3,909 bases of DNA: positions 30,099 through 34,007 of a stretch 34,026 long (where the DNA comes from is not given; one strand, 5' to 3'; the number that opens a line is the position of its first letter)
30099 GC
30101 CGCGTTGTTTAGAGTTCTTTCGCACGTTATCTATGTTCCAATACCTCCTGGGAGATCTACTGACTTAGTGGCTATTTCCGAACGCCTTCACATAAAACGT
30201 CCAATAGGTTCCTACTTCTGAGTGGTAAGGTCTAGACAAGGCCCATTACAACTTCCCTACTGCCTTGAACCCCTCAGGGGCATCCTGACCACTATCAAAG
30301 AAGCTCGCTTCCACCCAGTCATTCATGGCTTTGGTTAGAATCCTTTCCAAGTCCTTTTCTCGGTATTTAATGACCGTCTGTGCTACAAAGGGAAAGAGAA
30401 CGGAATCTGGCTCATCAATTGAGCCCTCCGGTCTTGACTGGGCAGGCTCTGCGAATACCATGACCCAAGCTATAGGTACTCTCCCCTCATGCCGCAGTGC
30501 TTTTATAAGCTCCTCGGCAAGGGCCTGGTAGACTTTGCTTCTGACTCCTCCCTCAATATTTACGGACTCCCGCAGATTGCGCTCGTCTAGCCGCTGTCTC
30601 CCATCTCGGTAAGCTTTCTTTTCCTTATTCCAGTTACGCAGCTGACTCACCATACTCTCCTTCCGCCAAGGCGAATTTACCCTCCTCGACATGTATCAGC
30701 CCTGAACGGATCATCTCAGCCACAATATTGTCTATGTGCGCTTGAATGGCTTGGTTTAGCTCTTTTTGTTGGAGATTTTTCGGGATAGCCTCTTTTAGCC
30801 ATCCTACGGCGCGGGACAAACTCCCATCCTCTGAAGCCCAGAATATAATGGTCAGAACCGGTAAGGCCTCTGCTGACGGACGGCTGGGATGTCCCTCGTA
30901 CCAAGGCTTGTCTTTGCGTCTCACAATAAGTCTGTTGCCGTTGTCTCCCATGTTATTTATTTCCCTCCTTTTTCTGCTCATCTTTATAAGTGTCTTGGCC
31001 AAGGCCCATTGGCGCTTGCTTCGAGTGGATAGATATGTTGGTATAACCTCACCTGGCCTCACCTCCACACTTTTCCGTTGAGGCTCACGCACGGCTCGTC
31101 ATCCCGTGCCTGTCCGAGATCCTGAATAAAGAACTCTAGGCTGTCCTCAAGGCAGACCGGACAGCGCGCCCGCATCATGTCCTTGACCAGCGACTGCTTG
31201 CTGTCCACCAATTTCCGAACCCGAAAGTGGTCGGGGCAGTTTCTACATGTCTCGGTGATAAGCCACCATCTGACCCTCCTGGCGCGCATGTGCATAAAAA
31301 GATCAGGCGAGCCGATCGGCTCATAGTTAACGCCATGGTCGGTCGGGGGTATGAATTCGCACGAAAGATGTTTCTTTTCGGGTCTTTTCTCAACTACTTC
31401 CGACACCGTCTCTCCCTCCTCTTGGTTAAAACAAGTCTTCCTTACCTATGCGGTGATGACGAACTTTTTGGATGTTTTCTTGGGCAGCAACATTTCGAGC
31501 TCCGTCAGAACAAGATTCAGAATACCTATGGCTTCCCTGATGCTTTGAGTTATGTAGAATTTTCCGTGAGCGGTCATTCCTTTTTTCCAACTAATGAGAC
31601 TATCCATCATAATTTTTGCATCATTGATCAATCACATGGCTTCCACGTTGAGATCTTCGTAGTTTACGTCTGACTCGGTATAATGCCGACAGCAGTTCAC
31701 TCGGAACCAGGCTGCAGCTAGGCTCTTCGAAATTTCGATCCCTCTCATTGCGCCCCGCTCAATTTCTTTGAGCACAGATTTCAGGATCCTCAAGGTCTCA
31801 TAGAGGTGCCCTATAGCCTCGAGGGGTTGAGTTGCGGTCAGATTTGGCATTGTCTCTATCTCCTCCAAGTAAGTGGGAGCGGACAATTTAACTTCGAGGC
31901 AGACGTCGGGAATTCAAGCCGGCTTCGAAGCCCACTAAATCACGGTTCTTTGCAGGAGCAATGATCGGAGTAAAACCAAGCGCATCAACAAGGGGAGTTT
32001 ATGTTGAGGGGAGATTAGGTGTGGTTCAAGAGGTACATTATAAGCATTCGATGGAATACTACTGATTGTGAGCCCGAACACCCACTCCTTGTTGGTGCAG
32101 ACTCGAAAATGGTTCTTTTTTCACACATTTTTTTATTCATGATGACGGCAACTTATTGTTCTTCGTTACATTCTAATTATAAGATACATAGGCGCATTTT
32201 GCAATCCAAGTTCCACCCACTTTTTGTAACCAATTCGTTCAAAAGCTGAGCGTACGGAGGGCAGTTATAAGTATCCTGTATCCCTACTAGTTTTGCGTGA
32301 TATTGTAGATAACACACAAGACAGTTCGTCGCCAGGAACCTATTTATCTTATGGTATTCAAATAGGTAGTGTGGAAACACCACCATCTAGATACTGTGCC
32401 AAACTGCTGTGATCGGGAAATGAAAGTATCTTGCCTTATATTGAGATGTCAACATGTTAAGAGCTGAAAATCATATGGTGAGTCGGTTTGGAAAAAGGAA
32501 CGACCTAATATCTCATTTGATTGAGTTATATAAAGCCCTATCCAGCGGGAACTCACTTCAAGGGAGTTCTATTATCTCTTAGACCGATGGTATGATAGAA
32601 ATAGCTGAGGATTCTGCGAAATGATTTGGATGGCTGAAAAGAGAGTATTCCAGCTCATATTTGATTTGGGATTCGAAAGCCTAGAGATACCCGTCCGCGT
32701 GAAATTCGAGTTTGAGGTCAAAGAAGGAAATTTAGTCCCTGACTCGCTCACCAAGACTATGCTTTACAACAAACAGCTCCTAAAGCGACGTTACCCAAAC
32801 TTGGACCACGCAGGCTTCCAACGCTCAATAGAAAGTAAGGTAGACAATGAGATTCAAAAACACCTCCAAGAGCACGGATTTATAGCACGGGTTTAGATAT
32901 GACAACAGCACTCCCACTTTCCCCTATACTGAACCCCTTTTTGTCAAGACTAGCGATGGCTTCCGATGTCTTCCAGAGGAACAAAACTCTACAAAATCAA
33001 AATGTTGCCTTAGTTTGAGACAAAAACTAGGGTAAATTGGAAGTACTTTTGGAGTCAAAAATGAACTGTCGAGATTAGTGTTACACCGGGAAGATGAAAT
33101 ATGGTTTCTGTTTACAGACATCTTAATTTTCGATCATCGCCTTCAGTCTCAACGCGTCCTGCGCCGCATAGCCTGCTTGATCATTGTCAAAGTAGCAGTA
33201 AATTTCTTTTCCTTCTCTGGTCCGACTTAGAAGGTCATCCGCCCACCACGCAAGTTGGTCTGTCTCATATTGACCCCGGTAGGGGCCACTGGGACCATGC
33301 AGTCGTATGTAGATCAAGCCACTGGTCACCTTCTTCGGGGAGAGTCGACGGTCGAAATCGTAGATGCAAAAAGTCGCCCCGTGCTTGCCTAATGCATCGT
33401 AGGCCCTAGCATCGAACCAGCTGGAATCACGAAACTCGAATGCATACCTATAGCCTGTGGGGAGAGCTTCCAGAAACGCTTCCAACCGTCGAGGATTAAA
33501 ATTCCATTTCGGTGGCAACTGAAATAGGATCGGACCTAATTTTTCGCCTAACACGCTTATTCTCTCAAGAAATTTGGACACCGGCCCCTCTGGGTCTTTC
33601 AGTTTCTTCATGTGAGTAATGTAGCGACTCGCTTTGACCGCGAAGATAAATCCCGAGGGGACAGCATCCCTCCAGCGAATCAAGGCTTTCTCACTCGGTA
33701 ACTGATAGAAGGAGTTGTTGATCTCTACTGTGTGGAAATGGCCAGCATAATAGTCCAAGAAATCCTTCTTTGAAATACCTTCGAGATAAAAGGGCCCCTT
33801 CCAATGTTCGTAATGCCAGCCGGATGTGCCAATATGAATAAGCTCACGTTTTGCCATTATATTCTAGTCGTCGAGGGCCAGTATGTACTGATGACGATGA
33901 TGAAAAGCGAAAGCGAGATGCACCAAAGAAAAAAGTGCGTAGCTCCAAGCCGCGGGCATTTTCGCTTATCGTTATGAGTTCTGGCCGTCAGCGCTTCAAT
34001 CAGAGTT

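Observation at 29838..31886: Compact six-ORF minus-strand module with no recognisable family: the best candidate in this window for an undescribed system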

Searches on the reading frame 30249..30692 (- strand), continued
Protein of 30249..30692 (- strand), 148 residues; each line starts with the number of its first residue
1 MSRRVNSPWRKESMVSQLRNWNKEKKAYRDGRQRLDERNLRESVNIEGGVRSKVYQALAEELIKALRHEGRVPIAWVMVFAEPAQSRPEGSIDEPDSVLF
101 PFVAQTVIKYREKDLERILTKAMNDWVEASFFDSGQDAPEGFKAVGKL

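Call 100: fold_search(model_id=the predicted structure, library=pdb)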
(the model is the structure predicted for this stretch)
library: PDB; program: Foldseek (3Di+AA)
matches with E <= 10: 25; with E <= 0.001: 0
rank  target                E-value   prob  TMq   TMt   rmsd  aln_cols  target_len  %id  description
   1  9a74_B                1.5e+00  0.09  0.24  0.11  16.8       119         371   18  Integrative model of YKUJ-NUSA by crosslinking MS and deep learning (released 2024-09-18)
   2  2fyx_A                2.9e+00  0.38  0.37  0.38   3.4        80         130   15  Crystal structure of a putative transposase (dr_0177) from deinococcus radiodurans r1 at 1.90 A resolution (released 2006-02-21)
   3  1qwi_A                2.9e+00  0.14  0.25  0.24   8.6        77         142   12  Crystal Structure of E. coli OsmC (released 2003-12-16)
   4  7nwl_B                4.1e+00  0.03  0.16  0.07  12.7        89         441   11  Cryo-EM structure of human integrin alpha5beta1 (open form) in complex with fibronectin and TS2/16 Fv-clasp (released 2021-06-02)
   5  2xm3_A                4.6e+00  0.21  0.37  0.39   4.9        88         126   14  Deinococcus radiodurans ISDra2 Transposase Left end DNA complex (released 2010-10-13)
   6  7pzy_V                5.3e+00  0.05  0.22  0.28  12.5        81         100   12  Structure of the vacant Candida albicans 80S ribosome (released 2022-05-18)
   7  7lys_A                5.3e+00  0.04  0.29  0.07  18.1       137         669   14  Cryo-EM structure of CasPhi-2 (Cas12j) bound to crRNA and DNA (released 2021-08-04)
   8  4ani_F                5.3e+00  0.02  0.15  0.15  14.1       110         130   19  Structural basis for the intermolecular communication between DnaK and GrpE in the DnaK chaperone system from Geobacil (released 2012-05-23)
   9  1nye_D                5.6e+00  0.08  0.25  0.21   8.4        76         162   13  Crystal structure of OsmC from E. coli (released 2004-03-02)
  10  9m6k_A                5.6e+00  0.02  0.18  0.07  19.3       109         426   15  Cryo-EM structure of bacteriophage NF5 portal (released 2025-12-17)
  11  7mfm_G                6.0e+00  0.07  0.31  0.04   5.8        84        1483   19  Glutamate synthase, glutamate dehydrogenase counter-enzyme complex (released 2022-01-05)
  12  1nye_A                6.4e+00  0.08  0.25  0.24   8.4        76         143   13  Crystal structure of OsmC from E. coli (released 2004-03-02)
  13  6spc_j                6.4e+00  0.05  0.24  0.30   8.2        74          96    9  Pseudomonas aeruginosa 30s ribosome from an aminoglycoside resistant clinical isolate (released 2019-10-16)
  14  9rkq_A                6.4e+00  0.01  0.12  0.05  18.5       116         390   18  Agrobacterium phage 7-7-1 portal (released 2025-12-10)
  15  5lm7_E                6.8e+00  0.03  0.21  0.29   8.2        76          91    8  Crystal structure of the lambda N-Nus factor complex (released 2017-04-05)
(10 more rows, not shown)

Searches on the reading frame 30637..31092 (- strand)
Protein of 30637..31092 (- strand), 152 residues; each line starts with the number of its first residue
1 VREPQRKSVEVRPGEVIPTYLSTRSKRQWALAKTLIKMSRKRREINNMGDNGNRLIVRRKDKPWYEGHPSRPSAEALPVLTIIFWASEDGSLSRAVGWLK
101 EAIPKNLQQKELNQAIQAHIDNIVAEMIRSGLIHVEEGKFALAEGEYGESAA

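Call 5: search_protein_families(library=pfam, max_evalue=1, proteins=[window:30637-31092:-])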
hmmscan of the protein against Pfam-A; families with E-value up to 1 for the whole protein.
seq(152 aa): 1 family
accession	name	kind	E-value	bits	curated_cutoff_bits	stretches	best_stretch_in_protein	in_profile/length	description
PF18806.7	Importin_rep_3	-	0.064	13.8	26.9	1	88-129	5-46/75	Importin 13 repeat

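Call 6: search_protein_families(library=phrogs, max_evalue=1, proteins=[window:30637-31092:-])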
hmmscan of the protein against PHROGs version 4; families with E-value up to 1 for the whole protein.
seq(152 aa): 1 family
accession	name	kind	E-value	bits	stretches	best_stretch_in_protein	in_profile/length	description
phrog_20511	-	unknown function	0.059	14.3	1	113-129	16-33/51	-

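Call 7: search_protein_families(library=padloc, max_evalue=1, proteins=[window:30637-31092:-])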
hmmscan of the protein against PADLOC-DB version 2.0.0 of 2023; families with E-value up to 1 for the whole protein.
seq(152 aa): 0 families

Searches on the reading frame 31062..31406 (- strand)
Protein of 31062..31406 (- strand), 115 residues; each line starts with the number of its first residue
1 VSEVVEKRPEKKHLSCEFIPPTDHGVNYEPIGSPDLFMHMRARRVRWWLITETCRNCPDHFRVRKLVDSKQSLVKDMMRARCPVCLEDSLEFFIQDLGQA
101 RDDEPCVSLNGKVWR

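Call 5: search_protein_families(library=pfam, max_evalue=1, proteins=[window:31062-31406:-])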
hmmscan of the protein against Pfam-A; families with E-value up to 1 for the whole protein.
seq(115 aa): 0 families

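Call 6: search_protein_families(library=phrogs, max_evalue=1, proteins=[window:31062-31406:-])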
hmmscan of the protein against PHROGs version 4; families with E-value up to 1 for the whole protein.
seq(115 aa): 0 families

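Call 7: search_protein_families(library=padloc, max_evalue=1, proteins=[window:31062-31406:-])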
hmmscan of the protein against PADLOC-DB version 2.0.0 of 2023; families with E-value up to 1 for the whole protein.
seq(115 aa): 0 families

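Call 9: find_homologous_proteins(query=window:31062-31406:-, max_evalue=0.01)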
Query seq(115 aa) (115 aa): 24 proteins with E <= 0.01 among 25 candidates.
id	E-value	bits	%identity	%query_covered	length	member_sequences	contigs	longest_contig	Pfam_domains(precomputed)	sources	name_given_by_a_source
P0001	9.4e-70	250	97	100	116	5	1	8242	-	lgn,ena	-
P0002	3.3e-62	225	84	100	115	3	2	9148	-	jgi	jgi:hypothetical protein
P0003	4.0e-61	222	85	100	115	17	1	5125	-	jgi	jgi:hypothetical protein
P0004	1.4e-60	220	83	100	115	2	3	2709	-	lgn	-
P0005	3.2e-60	219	84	100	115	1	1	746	-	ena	-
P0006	2.3e-59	216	81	100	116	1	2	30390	-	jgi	-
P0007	3.6e-59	216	83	100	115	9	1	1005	-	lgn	-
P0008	1.8e-58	213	81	100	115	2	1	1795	-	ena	-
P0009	2.2e-57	210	81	100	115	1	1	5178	-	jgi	jgi:hypothetical protein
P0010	2.3e-57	210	81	100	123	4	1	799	-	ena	-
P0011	8.0e-57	208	79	100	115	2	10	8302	-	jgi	jgi:hypothetical protein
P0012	2.4e-56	207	75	100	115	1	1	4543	-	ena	-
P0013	7.0e-55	202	80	100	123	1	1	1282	-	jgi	jgi:hypothetical protein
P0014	2.3e-54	200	79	98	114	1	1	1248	-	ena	-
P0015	2.2e-52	194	75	99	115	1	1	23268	-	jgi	jgi:hypothetical protein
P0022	5.3e-46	173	67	99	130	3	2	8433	-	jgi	jgi:hypothetical protein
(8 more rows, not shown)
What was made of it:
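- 31059..31406 (-): Gene C, 115 aa, Cys4 zinc-ribbon protein. It has 24 homologues at 65-97% identity (call 9).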

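Call 12: find_encoding_contigs(protein=P0006, flank=10000, max_places=3)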
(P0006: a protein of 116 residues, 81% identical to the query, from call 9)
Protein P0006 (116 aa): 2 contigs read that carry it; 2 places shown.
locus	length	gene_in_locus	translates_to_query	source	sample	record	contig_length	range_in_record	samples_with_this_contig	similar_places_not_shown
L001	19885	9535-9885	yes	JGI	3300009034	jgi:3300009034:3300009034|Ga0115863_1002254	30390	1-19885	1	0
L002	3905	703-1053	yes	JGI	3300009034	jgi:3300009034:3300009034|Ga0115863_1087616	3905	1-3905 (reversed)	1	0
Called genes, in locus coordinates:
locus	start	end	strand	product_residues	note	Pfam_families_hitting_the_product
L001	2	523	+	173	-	?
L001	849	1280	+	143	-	PF20432:Xre-like-HTH, PF09722:Xre_MbcA_ParS_C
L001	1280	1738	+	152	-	PF08808:RES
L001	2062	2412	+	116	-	PF00216:Bac_DNA_binding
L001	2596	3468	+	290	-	PF00226:DnaJ (faint), PF14311:DUF4379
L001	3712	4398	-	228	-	PF00072:Response_reg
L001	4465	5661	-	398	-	PF16697:Yop-YscD_cpl, PF00498:FHA, PF00027:cNMP_binding, PF07238:PilZ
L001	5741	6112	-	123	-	PF07238:PilZ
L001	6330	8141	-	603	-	PF13426:PAS_9, PF00989:PAS, PF08448:PAS_4, PF13188:PAS_8, PF13426:PAS_9, PF08448:PAS_4, PF13426:PAS_9, PF00196:GerE, +4 more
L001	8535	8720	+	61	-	-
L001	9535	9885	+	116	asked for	-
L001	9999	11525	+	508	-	PF00140:Sigma70_r1_2, PF04542:Sigma70_r2, PF04539:Sigma70_r3, PF04545:Sigma70_r4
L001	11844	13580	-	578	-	PF00982:Glyco_transf_20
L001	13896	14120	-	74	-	-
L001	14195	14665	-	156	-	PF00582:Usp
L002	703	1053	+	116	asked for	-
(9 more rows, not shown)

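Call 13: find_encoding_contigs(protein=P0015, flank=10000, max_places=3)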
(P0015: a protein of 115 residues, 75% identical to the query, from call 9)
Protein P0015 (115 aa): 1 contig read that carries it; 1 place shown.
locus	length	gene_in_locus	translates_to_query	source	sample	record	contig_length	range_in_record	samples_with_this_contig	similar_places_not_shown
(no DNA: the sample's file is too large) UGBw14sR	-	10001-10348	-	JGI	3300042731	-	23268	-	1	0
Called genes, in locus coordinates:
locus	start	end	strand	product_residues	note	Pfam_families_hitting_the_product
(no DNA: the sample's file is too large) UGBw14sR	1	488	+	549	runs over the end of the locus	PF00795:CN_hydrolase, PF02540:NAD_synthase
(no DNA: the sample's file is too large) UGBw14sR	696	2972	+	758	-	PF02446:Glyco_hydro_77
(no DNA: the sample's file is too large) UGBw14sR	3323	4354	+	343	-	-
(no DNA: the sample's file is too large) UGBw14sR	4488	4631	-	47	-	-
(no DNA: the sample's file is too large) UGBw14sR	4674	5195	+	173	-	PF08843:AbiEii (weak)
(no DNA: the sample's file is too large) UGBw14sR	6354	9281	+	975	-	PF10102:DUF2341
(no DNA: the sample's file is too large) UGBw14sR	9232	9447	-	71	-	-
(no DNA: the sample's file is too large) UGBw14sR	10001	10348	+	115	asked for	-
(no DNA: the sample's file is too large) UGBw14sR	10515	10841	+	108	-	-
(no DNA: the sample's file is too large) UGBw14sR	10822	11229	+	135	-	-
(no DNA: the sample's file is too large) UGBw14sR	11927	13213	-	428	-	PF00149:Metallophos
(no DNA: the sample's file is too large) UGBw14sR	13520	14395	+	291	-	PF00892:EamA, PF03151:TPT (faint), PF06027:SLC35F (weak), PF00892:EamA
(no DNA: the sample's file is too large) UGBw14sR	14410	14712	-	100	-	-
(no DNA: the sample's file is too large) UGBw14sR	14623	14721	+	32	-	-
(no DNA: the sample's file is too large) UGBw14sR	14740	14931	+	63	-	-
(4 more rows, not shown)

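Call 14: find_encoding_contigs(protein=P0022, flank=10000, max_places=3)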
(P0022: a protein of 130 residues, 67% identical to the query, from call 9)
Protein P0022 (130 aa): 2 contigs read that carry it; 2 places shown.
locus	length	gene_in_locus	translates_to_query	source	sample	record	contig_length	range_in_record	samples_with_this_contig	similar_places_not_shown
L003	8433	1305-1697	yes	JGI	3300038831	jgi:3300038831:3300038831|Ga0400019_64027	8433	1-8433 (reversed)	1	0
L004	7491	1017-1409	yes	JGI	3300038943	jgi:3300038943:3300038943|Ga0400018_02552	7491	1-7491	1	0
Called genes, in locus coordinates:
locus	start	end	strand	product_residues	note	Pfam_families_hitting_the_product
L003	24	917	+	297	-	PF00654:Voltage_CLC, PF00571:CBS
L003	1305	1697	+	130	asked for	-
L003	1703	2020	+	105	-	-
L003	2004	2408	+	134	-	-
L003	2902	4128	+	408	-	PF00149:Metallophos (weak)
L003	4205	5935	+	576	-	PF00890:FAD_binding_2, PF01266:DAO, PF01593:Amino_oxidase, PF01946:Thi4 (weak), PF12831:FAD_oxidored (weak), PF13450:NAD_binding_8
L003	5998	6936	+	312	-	PF00781:DAGK_cat, PF19279:YegS_C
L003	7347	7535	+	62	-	-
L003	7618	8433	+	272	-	?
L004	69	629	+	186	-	PF00571:CBS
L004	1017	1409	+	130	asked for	-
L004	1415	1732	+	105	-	-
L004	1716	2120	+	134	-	-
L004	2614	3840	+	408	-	PF00149:Metallophos (weak)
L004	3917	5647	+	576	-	PF00890:FAD_binding_2, PF01266:DAO, PF01593:Amino_oxidase, PF01946:Thi4 (weak), PF12831:FAD_oxidored (weak), PF13450:NAD_binding_8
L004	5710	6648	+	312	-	PF00781:DAGK_cat, PF19279:YegS_C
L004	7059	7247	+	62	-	-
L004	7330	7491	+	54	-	?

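Call 17: find_related_loci(query=A1, collection=genome_contigs, flank=10000)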
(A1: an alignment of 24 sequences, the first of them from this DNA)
Query A1 (115 aa) in genome_contigs; peptide patterns used: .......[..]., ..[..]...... (x = any residue, [..] = any of these).
6 stretches matched a pattern; 1 encode a relative of the query (tblastn E <= 1e-3); 1 distinct loci.
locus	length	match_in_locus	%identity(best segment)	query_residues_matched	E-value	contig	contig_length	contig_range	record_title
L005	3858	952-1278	87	7-115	7e-64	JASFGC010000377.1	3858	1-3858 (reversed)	MAG: Syntrophobacterales bacterium isolate D0606S20remetaG_Bin_93 D0606S20remetaG_FD_scaffold_1993_c1, whole genome shot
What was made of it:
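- The family is tiny: one hit among 185,579 species genomes (call 17).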

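Call 43: find_related_loci(query=A1, collection=viral_contigs, flank=10000)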
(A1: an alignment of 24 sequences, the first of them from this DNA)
Query A1 (115 aa) in viral_contigs; peptide patterns used: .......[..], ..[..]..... (x = any residue, [..] = any of these).
13 stretches matched a pattern, but none encodes a relative of the query by tblastn (E <= 1e-3).

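Call 50: search_solved_structures(query=A1, max_evalue=10)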
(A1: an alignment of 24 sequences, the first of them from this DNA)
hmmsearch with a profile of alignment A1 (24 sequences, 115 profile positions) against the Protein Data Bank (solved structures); distinct sequences matched with E-value up to 10: 4.
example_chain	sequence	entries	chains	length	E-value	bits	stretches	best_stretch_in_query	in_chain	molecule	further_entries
6qxf_A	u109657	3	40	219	0.31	14.1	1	38-87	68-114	CRISPR-associated protein Csn2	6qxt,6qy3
9h72_O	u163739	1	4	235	0.35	13.9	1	38-87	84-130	CRISPR-associated protein Csn2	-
9hp8_O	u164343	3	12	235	0.35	13.9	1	38-87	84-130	CRISPR-associated protein Csn2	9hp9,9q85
7et2_A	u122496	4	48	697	3.7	10.6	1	64-104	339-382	Portal protein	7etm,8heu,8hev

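Call 70: search_protein_families(library=ncbifam, max_evalue=1, proteins=[window:31062-31406:-])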
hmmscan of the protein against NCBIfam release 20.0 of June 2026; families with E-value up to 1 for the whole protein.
seq(115 aa): 2 families
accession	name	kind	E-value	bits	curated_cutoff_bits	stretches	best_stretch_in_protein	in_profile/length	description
NF009698.0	PRK13223.1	equivalog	0.008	15.4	466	1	64-114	208-258/272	phosphoglycolate phosphatase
NF047912.1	ECs_2282_CxxC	subfamily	0.093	12.6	37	0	80-106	3-28/60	ECs_2282 family putative zinc-binding protein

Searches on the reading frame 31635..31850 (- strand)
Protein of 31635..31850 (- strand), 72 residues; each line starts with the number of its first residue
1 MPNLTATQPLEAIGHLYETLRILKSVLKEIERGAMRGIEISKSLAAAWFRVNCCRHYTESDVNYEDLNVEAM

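Call 5: search_protein_families(library=pfam, max_evalue=1, proteins=[window:31635-31850:-])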
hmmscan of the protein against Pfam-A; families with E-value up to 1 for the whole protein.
seq(72 aa): 1 family
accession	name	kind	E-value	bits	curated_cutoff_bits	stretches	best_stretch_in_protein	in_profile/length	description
PF22181.1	TarS_linker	-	0.21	12.4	27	1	22-62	7-46/100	Glycosyl transferase TarS linker domain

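Call 6: search_protein_families(library=phrogs, max_evalue=1, proteins=[window:31635-31850:-])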
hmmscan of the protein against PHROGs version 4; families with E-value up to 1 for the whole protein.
seq(72 aa): 1 family
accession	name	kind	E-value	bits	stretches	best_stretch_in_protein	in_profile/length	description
phrog_38400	-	unknown function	0.19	13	1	13-40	24-51/120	-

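Call 7: search_protein_families(library=padloc, max_evalue=1, proteins=[window:31635-31850:-])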
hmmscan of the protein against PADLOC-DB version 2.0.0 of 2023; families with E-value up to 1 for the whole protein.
seq(72 aa): 2 families
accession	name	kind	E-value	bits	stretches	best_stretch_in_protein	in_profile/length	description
PDLC05073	PDC-S70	-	0.00035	18.5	1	3-55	12-64/162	-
PDLC05071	PDC-S70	-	0.00045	18.4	1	3-61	12-70/161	-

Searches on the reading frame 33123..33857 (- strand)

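Call 32: search_protein_families(library=pfam, max_evalue=0.001, proteins=[window:33123-33857:-])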
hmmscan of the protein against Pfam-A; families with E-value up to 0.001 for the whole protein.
window:33123-33857:- (244 aa): 1 family
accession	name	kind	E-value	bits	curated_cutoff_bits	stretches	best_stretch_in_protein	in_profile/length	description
PF01904.24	DUF72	-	1e-71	241.9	25.3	1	24-241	1-217/217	Protein of unknown function DUF72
